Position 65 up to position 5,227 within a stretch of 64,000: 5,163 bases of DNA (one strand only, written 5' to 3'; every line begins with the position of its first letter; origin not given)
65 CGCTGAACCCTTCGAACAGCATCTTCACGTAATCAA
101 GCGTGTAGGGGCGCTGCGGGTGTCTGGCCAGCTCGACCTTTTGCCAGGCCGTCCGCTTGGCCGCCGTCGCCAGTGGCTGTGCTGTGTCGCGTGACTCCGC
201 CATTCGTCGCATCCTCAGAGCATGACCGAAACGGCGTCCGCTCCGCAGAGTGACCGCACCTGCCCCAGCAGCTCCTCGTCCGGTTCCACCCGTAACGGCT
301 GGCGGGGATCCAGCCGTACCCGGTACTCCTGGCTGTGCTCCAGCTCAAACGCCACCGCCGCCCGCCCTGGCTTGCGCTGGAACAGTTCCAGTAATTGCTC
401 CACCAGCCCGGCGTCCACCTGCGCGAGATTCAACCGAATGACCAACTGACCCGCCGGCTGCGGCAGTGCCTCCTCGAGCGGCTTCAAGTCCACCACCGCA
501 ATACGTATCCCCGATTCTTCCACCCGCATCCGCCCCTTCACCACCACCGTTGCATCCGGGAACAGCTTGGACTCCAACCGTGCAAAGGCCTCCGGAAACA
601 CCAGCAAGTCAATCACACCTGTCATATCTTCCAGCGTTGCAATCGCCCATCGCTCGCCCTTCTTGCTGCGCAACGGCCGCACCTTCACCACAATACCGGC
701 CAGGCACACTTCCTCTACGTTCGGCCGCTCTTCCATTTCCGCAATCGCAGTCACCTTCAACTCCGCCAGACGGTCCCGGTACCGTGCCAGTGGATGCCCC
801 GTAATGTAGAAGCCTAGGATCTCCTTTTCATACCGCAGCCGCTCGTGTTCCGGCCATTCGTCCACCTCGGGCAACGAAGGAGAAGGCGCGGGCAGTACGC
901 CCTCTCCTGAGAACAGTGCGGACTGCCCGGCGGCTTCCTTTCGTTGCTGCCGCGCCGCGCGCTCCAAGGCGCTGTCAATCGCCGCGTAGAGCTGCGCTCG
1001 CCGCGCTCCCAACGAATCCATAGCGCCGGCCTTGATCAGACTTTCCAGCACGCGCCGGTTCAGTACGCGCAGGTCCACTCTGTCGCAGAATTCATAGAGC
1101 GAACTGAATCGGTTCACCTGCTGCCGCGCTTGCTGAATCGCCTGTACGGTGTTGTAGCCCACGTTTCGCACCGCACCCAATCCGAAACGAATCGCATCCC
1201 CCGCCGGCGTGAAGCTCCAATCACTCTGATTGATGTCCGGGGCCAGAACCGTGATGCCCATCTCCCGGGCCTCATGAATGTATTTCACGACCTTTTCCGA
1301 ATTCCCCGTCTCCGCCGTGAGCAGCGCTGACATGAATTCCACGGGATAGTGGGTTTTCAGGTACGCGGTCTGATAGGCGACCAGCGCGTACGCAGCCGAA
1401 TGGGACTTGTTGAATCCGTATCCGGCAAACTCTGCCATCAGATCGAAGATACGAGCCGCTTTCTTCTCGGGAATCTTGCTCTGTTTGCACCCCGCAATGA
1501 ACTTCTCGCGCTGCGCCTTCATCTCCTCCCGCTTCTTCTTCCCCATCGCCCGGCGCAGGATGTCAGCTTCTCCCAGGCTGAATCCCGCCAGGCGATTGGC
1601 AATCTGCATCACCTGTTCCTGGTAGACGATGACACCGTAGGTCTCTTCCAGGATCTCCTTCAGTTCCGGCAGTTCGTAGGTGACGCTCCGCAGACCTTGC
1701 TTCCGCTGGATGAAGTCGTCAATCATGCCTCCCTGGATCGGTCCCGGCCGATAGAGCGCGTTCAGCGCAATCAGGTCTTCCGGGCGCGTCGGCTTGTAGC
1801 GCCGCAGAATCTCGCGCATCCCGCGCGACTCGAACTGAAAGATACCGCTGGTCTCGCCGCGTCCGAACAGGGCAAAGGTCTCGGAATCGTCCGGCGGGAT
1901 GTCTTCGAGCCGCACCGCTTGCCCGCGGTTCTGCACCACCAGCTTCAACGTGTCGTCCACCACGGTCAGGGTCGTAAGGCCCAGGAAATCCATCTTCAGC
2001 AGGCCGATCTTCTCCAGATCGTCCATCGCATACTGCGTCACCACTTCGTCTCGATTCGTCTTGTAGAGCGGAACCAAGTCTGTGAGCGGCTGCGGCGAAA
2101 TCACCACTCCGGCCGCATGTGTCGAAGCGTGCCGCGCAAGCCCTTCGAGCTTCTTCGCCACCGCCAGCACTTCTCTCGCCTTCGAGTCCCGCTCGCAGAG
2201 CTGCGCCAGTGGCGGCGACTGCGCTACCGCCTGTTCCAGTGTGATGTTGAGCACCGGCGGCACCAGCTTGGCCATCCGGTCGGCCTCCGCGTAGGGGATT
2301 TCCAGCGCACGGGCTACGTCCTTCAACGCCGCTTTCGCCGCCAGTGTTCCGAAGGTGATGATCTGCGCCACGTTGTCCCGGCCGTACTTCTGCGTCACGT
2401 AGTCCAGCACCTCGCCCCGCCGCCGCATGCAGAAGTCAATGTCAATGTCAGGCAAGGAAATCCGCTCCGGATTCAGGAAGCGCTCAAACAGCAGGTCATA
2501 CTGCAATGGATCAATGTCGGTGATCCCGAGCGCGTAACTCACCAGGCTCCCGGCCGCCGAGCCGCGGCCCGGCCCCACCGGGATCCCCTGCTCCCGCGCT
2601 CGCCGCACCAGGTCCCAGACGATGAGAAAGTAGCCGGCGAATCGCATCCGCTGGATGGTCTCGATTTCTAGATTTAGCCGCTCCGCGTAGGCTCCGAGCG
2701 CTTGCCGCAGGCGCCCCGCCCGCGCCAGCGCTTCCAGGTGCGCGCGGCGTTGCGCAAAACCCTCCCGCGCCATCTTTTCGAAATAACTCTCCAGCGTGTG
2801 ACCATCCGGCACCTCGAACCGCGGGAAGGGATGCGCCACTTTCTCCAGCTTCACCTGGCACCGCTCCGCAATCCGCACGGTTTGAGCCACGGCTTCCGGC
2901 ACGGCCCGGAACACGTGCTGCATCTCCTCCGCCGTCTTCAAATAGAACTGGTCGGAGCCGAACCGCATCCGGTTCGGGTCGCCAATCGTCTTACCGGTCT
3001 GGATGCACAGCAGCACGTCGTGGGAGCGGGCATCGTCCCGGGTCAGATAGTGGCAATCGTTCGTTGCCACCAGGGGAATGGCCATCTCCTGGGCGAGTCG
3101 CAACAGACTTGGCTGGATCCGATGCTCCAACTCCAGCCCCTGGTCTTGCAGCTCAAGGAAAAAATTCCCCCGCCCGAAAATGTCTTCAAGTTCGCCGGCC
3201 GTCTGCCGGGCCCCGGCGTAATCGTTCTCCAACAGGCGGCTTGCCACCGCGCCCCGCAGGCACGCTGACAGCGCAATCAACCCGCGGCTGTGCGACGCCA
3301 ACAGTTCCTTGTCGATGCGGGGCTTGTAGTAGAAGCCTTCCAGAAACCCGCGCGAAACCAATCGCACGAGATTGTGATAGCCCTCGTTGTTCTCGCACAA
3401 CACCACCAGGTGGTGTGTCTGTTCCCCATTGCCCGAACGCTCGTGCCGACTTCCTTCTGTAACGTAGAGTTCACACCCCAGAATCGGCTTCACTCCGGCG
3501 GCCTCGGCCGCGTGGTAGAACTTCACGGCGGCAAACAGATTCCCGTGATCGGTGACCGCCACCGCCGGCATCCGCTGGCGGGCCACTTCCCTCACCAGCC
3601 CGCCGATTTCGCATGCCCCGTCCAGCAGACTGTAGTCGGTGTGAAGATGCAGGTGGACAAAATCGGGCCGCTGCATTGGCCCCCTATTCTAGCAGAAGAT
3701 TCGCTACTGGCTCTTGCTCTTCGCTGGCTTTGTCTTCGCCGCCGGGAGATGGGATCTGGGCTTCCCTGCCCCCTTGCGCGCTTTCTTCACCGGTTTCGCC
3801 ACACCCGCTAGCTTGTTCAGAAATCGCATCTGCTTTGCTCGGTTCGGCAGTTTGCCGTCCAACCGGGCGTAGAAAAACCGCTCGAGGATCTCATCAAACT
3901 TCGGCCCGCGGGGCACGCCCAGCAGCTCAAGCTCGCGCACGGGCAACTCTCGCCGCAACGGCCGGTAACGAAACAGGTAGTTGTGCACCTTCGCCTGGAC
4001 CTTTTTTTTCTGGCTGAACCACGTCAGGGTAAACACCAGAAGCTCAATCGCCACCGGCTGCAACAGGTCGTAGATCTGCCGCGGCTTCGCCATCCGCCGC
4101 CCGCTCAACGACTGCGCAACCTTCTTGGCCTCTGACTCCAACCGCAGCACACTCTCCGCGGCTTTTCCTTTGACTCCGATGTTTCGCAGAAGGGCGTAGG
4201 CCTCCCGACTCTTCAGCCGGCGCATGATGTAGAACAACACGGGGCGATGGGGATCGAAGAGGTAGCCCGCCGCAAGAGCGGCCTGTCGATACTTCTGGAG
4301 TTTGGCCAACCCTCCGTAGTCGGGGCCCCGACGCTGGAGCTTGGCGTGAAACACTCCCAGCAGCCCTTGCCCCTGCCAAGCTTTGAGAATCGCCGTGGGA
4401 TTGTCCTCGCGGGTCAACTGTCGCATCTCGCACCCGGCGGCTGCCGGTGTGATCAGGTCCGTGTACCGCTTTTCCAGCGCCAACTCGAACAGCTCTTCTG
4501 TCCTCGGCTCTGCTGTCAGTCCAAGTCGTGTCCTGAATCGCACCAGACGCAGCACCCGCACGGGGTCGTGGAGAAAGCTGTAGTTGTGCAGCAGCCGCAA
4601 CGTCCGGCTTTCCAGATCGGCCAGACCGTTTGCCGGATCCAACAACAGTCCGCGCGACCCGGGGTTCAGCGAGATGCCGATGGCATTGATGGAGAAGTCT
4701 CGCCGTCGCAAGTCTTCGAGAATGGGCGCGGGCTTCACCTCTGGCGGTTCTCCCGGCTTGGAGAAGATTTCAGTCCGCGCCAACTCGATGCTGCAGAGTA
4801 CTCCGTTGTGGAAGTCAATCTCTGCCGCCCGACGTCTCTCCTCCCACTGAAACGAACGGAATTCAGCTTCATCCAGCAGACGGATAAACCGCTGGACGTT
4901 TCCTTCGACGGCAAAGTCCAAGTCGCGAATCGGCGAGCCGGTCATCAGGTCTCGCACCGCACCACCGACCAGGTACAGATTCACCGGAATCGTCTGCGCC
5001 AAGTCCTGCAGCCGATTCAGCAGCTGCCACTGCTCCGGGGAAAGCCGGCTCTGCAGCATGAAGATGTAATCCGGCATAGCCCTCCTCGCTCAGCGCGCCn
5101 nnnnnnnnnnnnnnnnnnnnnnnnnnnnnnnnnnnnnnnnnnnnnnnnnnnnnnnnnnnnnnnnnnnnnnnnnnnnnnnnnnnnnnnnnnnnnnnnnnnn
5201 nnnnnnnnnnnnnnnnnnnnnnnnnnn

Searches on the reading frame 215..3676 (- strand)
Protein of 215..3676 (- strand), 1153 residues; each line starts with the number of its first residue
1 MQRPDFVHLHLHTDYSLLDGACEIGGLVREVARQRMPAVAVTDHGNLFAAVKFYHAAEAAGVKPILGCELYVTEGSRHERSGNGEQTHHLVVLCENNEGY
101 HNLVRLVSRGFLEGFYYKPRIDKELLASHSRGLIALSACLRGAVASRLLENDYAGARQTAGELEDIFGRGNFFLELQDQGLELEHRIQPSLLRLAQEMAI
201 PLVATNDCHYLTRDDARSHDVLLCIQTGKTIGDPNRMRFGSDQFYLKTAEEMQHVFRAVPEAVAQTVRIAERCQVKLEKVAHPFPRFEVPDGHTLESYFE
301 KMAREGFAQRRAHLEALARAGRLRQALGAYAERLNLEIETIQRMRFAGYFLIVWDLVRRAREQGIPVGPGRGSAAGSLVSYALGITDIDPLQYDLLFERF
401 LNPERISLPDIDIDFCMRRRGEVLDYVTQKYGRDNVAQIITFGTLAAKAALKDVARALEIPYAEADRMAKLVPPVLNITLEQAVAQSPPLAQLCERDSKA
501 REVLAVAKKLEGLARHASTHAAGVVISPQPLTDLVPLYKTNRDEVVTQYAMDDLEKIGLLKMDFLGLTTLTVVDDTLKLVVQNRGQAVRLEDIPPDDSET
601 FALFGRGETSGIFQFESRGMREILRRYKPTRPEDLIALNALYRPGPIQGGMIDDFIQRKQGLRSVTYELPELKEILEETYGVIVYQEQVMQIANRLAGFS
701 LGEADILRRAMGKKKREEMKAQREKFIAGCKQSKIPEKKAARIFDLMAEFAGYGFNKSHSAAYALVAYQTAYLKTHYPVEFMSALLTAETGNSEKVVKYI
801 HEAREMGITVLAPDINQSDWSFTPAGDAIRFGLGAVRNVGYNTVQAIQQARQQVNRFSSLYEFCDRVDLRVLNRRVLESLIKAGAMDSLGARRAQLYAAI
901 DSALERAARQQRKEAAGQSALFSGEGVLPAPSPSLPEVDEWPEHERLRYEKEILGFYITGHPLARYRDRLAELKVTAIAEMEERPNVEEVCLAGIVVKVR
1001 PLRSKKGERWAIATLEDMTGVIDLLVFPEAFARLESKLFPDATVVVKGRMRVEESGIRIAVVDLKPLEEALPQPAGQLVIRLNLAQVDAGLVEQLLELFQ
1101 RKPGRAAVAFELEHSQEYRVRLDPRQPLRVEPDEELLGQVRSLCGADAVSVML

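Call 18: search_protein_families(library=pfam, max_evalue=0.00001, proteins=[window:215-3676:-])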
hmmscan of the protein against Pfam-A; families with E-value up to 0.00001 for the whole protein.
window:215-3676:- (1153 aa): 5 families
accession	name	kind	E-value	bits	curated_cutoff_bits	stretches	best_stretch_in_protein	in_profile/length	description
PF07733.18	DNA_pol3_alpha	-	5.1e-105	351.2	23.9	1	299-566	3-260/260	Bacterial DNA polymerase III alpha NTPase domain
PF17657.6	DNA_pol3_finger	-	6e-68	227.8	22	1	569-733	1-165/166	Bacterial DNA polymerase III alpha subunit finger domain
PF02811.25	PHP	-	1.2e-57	195.2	26.4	1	8-178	1-163/164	PHP domain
PF14579.12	HHH_6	-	6e-32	110.1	25.6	1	807-896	1-90/90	Helix-hairpin-helix motif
PF01336.31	tRNA_anti-codon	-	4e-10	39.9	27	1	990-1067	1-75/75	OB-fold nucleic acid binding domain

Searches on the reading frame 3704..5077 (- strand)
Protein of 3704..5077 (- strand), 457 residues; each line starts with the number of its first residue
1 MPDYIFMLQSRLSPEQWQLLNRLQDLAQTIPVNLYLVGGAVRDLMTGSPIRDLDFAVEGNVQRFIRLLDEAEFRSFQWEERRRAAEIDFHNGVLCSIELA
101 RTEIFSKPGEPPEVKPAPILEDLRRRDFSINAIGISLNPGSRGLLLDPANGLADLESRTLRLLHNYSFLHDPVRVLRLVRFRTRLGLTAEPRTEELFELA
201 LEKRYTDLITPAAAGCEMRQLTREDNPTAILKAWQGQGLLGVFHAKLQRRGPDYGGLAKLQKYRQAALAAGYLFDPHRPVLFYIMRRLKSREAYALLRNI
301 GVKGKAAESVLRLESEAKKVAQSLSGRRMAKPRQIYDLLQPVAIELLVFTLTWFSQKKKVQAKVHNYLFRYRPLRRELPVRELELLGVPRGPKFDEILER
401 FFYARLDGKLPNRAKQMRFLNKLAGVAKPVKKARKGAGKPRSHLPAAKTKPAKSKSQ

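Call 18: search_protein_families(library=pfam, max_evalue=0.00001, proteins=[window:3704-5077:-])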
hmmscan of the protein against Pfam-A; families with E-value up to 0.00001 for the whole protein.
window:3704-5077:- (457 aa): 1 family
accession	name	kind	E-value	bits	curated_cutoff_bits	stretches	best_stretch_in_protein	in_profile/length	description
PF01743.26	PolyA_pol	-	2.3e-21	76.9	23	1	34-161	1-126/126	Poly A polymerase head domain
